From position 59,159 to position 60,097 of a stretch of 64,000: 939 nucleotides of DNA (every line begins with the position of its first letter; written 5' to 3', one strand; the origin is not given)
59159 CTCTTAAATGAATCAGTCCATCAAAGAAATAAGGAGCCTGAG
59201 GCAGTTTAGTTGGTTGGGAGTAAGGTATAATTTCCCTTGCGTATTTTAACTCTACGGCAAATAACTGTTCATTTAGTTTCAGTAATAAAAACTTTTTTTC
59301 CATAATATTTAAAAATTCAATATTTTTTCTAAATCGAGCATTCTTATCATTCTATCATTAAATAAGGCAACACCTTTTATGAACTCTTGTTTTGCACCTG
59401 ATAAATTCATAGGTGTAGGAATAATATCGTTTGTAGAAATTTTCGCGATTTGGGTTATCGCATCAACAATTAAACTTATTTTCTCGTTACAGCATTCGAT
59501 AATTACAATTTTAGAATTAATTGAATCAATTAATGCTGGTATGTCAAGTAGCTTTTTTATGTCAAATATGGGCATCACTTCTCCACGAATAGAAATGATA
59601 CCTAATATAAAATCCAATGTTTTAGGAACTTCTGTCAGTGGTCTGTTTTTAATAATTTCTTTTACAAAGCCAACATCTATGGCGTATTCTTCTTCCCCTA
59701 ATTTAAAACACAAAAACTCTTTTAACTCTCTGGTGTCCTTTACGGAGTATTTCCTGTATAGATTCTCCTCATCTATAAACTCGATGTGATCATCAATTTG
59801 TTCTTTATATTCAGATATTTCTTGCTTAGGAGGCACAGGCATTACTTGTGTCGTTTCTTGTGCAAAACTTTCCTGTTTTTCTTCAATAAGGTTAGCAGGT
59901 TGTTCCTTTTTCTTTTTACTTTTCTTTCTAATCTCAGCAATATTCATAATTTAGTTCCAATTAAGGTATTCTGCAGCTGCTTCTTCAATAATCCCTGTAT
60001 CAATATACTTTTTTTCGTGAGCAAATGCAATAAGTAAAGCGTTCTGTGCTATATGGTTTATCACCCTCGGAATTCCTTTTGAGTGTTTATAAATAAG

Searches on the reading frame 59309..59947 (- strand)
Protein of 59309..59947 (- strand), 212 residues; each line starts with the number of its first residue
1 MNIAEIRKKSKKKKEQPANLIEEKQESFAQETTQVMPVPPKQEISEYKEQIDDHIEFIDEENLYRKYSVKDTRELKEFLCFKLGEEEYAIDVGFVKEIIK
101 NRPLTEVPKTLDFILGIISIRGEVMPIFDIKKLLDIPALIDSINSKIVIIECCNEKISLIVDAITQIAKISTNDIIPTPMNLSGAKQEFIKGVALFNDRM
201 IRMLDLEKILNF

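Call 22: search_protein_families(library=pfam, proteins=[window:59309-59947:-], max_evalue=0.001)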
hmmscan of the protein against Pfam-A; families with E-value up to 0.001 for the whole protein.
window:59309-59947:- (212 aa): 1 family
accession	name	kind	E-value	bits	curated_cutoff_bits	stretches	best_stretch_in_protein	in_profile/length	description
PF01584.24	CheW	-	5.8e-33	113.9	23.5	1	77-211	1-135/138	CheW-like domain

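Call 60: search_protein_families(library=ncbifam, proteins=[window:59309-59947:-], max_evalue=0.00001)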
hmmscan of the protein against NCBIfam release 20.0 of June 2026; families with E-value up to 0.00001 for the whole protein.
window:59309-59947:- (212 aa): 1 family
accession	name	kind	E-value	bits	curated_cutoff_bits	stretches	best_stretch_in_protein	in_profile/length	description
NF007903.0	PRK10612.1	equivalog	2.7e-19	69.5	260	1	76-211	17-152/167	chemotaxis protein CheW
